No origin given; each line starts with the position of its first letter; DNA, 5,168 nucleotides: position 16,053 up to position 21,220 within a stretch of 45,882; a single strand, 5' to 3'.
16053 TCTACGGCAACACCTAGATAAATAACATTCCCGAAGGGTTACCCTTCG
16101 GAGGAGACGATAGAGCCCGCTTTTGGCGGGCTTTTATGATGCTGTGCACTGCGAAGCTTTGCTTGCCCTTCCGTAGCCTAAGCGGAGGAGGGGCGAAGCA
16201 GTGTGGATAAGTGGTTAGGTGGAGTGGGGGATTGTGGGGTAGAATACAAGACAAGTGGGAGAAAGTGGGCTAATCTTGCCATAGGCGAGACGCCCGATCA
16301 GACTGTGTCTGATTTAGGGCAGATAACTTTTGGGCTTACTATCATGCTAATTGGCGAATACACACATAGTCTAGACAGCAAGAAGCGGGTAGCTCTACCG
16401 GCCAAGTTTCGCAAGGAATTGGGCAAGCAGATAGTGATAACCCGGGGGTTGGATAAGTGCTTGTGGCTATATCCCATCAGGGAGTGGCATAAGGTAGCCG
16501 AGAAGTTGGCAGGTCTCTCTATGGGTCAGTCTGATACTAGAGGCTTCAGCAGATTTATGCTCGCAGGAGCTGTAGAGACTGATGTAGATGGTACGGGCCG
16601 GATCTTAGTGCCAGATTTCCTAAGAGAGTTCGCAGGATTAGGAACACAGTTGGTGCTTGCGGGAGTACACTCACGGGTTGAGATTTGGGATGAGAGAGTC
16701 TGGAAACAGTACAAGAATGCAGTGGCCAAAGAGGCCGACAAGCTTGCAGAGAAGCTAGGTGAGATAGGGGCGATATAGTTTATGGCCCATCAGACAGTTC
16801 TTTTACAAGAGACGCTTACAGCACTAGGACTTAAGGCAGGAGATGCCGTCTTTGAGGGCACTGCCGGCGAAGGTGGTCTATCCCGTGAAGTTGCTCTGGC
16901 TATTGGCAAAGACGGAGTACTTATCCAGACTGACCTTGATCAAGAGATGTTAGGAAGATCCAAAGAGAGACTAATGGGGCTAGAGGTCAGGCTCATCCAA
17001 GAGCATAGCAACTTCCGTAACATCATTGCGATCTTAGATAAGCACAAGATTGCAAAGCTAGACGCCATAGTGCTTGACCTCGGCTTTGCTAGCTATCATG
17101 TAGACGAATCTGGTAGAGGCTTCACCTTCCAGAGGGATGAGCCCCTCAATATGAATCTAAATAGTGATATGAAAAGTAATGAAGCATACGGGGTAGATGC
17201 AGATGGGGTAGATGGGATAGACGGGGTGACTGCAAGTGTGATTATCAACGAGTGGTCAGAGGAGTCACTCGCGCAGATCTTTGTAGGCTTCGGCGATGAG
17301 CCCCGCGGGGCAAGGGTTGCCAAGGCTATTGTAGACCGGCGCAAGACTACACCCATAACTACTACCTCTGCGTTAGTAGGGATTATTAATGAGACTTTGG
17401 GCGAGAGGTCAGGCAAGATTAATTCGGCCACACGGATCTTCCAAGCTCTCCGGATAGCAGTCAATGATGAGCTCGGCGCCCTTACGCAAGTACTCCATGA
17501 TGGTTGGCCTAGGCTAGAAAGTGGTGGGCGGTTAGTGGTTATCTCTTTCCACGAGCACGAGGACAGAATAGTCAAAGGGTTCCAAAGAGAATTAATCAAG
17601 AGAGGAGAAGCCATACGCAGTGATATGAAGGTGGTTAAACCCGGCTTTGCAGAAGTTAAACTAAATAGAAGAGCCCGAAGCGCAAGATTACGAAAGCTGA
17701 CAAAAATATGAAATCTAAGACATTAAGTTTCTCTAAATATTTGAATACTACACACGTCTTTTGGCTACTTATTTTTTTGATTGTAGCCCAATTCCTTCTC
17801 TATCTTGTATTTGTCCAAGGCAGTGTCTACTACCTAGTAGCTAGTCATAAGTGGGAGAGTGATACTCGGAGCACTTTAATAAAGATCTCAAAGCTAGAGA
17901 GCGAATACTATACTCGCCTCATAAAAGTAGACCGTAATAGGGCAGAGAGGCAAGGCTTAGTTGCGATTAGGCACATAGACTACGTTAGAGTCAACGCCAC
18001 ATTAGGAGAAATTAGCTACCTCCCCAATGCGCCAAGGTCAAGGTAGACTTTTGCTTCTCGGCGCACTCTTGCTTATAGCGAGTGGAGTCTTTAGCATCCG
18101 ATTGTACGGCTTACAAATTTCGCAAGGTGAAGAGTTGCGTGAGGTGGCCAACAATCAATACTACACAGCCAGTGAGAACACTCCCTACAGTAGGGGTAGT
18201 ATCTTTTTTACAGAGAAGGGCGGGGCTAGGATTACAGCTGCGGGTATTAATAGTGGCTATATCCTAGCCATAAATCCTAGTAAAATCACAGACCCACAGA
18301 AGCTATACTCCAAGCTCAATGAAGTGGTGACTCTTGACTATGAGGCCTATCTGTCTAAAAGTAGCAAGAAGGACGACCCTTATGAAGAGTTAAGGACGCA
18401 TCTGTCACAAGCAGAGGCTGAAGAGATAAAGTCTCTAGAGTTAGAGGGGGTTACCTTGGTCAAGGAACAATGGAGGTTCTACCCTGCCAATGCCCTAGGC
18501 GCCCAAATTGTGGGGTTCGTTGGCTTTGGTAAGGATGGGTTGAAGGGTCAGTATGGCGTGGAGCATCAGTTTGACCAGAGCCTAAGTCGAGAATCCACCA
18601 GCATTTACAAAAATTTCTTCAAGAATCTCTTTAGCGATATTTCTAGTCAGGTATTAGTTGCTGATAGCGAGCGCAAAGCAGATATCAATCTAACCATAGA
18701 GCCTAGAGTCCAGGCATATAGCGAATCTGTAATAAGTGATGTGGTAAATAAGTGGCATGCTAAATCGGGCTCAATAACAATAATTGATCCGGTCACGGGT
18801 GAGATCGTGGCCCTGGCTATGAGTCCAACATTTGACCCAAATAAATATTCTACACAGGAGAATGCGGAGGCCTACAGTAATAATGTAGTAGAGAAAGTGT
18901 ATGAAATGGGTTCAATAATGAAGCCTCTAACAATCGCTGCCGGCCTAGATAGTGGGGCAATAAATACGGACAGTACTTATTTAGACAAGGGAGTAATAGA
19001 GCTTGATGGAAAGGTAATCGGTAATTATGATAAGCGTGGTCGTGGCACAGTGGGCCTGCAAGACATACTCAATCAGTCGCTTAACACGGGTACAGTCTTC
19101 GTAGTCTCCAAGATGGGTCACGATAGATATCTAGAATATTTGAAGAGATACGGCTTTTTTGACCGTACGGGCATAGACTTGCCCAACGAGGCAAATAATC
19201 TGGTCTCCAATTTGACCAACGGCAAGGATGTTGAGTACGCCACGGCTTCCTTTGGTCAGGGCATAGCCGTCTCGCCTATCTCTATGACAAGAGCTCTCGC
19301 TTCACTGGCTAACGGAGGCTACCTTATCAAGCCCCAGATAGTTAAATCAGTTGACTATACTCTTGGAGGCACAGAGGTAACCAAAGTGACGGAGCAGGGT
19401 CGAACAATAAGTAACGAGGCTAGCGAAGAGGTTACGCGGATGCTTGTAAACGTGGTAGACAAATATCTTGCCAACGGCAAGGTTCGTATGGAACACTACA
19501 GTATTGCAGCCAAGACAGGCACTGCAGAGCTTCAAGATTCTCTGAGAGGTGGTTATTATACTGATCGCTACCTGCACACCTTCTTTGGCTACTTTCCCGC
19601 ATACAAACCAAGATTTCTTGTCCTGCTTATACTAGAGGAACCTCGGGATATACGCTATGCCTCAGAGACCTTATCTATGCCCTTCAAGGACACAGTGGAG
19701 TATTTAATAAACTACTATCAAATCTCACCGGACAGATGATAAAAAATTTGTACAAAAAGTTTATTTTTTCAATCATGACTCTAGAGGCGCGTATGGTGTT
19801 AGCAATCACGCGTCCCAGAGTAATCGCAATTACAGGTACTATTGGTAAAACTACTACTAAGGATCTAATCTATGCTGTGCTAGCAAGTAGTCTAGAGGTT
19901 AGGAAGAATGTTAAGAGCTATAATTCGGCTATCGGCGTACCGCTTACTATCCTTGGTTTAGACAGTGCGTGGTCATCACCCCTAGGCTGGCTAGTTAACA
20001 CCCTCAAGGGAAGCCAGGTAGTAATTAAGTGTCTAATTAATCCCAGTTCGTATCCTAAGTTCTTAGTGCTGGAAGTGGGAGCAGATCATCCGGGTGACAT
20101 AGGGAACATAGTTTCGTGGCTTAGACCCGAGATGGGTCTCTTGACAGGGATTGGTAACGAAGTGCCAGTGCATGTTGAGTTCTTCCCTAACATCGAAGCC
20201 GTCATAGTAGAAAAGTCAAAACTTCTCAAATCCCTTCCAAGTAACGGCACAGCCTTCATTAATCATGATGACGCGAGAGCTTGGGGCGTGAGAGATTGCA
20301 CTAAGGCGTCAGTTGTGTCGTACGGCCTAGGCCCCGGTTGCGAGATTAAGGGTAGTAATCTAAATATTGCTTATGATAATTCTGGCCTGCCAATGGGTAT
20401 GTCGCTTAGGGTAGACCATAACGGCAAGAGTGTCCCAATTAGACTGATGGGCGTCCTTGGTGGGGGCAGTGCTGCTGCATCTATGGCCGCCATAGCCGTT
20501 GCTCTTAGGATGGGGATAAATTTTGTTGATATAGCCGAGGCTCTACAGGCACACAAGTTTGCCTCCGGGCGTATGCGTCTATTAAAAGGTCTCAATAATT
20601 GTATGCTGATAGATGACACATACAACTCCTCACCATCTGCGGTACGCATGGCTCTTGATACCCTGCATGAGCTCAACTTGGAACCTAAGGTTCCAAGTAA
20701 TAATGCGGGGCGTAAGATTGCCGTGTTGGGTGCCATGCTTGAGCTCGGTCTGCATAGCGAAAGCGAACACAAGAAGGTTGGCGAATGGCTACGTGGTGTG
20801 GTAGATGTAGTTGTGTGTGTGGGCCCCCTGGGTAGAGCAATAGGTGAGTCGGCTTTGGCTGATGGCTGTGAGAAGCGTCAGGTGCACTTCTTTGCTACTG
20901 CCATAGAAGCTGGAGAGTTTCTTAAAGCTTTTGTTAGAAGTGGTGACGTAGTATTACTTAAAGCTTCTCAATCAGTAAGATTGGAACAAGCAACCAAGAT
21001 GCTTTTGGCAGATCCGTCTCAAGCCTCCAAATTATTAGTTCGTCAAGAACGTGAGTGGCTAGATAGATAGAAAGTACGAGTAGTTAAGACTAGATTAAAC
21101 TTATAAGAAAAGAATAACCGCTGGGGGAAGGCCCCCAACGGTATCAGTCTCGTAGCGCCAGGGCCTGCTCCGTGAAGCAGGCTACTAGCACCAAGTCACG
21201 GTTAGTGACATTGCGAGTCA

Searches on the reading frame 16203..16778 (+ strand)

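Call 68: search_protein_families(library=pfam, proteins=[window:16203-16778:+], max_evalue=0.00001)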
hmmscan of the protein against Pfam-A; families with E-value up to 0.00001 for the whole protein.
window:16203-16778:+ (191 aa): 1 family
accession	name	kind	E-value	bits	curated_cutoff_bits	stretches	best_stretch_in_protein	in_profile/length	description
PF02381.23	MraZ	-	1.7e-34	118.1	23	2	48-117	1-71/72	MraZ protein, putative antitoxin-like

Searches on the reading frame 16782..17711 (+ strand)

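Call 68: search_protein_families(library=pfam, proteins=[window:16782-17711:+], max_evalue=0.00001)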
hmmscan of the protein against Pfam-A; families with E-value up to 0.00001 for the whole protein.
window:16782-17711:+ (309 aa): 1 family
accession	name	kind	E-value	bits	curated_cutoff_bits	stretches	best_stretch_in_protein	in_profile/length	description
PF01795.25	Methyltransf_5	-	8.7e-69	232.8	27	2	147-308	130-308/309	MraW methylase family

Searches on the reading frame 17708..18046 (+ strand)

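Call 82: search_protein_families(library=pfam, proteins=[window:17708-18046:+], max_evalue=0.1)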
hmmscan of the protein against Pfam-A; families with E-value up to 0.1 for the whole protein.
window:17708-18046:+ (112 aa): 1 family
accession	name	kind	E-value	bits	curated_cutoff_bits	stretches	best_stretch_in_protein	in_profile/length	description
PF03021.20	CM2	-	0.033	14.2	27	1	17-80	67-128/155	Influenza C virus M2 protein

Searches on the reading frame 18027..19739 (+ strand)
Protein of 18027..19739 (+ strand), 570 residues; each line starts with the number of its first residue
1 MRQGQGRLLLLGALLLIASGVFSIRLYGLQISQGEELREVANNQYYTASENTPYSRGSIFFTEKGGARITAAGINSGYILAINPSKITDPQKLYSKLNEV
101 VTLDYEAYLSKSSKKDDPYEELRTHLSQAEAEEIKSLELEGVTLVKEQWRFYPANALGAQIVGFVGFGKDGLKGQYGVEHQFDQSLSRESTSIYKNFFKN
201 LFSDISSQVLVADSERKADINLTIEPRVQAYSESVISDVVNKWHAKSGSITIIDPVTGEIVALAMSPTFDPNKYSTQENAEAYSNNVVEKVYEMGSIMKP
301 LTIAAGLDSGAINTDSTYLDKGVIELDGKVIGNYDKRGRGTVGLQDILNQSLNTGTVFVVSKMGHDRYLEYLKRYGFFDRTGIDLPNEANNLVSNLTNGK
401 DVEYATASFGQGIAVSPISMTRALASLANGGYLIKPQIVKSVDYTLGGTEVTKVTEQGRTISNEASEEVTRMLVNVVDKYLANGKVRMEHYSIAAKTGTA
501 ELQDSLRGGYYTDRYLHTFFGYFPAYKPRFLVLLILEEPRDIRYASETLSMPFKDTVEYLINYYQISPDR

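Call 68: search_protein_families(library=pfam, proteins=[window:18027-19739:+], max_evalue=0.00001)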
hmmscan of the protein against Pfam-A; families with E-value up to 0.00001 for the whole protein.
window:18027-19739:+ (570 aa): 2 families
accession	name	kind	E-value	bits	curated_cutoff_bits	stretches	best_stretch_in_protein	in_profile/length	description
PF00905.27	Transpeptidase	-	3e-67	227.4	22.1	1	248-550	1-290/299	Penicillin binding protein transpeptidase domain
PF03717.20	PBP_dimer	-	5.1e-06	27.5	24.4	0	77-186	23-158/180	Penicillin-binding Protein dimerisation domain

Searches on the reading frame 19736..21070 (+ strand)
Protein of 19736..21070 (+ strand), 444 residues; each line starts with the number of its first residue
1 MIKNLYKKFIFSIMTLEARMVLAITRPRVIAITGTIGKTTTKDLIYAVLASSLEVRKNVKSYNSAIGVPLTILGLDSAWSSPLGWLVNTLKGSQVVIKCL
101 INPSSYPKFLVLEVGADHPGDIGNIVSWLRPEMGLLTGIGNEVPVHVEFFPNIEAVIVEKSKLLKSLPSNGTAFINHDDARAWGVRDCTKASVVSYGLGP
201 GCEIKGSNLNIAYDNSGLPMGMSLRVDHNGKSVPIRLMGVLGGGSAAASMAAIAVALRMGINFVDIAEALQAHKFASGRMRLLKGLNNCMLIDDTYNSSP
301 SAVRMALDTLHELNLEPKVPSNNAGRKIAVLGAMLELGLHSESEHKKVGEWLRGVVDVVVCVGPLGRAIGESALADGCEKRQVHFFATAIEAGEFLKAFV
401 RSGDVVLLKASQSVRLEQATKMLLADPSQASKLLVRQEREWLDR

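Call 7: search_protein_families(library=pfam, proteins=[window:19736-21070:+], max_evalue=1)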
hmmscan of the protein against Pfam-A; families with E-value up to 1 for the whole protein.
window:19736-21070:+ (444 aa): 2 families
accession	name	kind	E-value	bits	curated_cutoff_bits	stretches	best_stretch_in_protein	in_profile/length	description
PF08245.18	Mur_ligase_M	-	1.2e-23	84.6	24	2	107-256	57-200/200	Mur ligase middle domain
PF02875.26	Mur_ligase_C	-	4.6e-18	66.7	28.4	1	278-411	1-126/127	Mur ligase, glutamate ligase domain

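Call 15: find_related_loci(query=window:19736-21070:+, collection=genome_contigs, flank=10000)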
Query window:19736-21070:+ (444 aa) in genome_contigs; peptide patterns used: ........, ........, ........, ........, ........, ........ (x = any residue, [..] = any of these).
99 stretches matched a pattern; 4 encode a relative of the query (tblastn E <= 1e-3); 4 distinct loci.
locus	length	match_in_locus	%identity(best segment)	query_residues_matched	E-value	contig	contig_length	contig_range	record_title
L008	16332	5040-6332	38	2-444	5e-99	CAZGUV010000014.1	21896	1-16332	MAG TPA_asm: uncultured Candidatus Saccharibacteria bacterium isolate SRP257259_co1_62 genome assembly, contig: NODE_273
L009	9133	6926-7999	24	19-423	8e-26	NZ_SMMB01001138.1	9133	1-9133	Xanthovirga aplysinae strain RKSG123 Contig_560, whole genome shotgun sequence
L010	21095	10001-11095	25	15-423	2e-24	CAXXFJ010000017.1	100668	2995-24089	MAG: Bacteroidales bacterium isolate 02c7b626-391e-4885-bdde-2c12926d4a43 genome assembly, contig: contig_17, whole geno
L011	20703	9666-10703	24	29-423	2e-17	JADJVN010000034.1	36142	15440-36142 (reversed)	MAG: Saprospiraceae bacterium isolate Hjor_18-Q3-R7-51_BATAC.198 tig00012681-10-360880, whole genome shotgun sequence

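Call 61: list_cluster_members(proteins=[window:19736-21070:+, window:24126-25142:+, window:23869-24060:+, window:21144-21560:-, window:25187-25513:+])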
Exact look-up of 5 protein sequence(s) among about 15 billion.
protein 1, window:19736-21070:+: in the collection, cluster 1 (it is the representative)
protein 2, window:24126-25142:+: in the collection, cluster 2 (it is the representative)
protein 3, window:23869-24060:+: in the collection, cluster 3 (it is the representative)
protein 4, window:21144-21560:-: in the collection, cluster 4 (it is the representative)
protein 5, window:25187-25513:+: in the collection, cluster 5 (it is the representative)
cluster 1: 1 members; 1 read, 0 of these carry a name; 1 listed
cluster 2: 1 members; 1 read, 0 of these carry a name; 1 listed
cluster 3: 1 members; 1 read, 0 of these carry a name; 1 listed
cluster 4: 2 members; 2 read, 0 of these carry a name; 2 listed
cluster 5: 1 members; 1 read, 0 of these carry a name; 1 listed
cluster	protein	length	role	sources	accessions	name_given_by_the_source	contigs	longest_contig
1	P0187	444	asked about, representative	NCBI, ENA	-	-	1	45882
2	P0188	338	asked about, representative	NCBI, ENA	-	-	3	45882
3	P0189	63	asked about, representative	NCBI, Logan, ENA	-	-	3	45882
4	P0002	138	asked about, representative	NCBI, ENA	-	-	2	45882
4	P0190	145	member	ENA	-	-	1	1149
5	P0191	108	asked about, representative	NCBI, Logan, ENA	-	-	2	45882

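Call 94: search_protein_families(library=pfam, proteins=[L008:6366-7517:+, L008:7766-8062:-, L008:8041-10407:-, L008:10415-11578:-, L008:3214-4986:+, L008:1984-2940:+, L008:12433-13671:+], max_evalue=0.00001)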
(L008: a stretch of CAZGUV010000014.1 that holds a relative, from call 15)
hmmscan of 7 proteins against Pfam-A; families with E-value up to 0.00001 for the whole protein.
L008:6366-7517:+ (383 aa): 2 families
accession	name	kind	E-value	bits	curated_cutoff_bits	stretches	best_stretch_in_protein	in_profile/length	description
PF01494.25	FAD_binding_3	-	1.7e-22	80.5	22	1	2-336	3-345/349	FAD binding domain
PF05834.18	Lycopene_cycl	-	8.6e-06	25.5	23.4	0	3-34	2-35/380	Lycopene cyclase protein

L008:7766-8062:- (98 aa): 0 families

L008:8041-10407:- (788 aa): 3 families
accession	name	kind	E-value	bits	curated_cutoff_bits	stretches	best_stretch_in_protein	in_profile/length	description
PF09364.15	XFP_N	-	7.2e-179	594.7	23.7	1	7-368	2-363/364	XFP N-terminal domain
PF09363.15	XFP_C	-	8.2e-95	316.4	23.4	1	584-785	1-202/202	XFP C-terminal domain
PF03894.20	XFP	-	1e-86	289.7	22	1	397-573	2-177/177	D-xylulose 5-phosphate/D-fructose 6-phosphate phosphoketolase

L008:10415-11578:- (387 aa): 1 family
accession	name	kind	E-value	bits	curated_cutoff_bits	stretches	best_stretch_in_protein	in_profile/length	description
PF00871.23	Acetate_kinase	-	2.6e-107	359.3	22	1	7-377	2-390/392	Acetokinase family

L008:3214-4986:+ (590 aa): 2 families
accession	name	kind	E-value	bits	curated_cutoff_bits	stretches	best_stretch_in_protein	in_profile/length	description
PF00905.27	Transpeptidase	-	7.9e-62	209.6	22.1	1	270-572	4-292/299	Penicillin binding protein transpeptidase domain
PF03717.20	PBP_dimer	-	6.1e-07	30.5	24.4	1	75-208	6-160/180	Penicillin-binding Protein dimerisation domain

L008:1984-2940:+ (318 aa): 1 family
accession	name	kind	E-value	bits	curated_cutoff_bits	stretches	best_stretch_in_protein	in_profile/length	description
PF01795.25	Methyltransf_5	-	3.9e-90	302.9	27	1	25-317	3-309/309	MraW methylase family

L008:12433-13671:+ (412 aa): 2 families
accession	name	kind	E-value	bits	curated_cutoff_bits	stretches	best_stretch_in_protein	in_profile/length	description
PF01625.27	PMSR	-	1.2e-46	159.2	23.7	1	67-215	2-152/153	Peptide methionine sulfoxide reductase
PF01641.26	SelR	-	1.6e-46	157.5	24.9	1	281-395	1-116/116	SelR domain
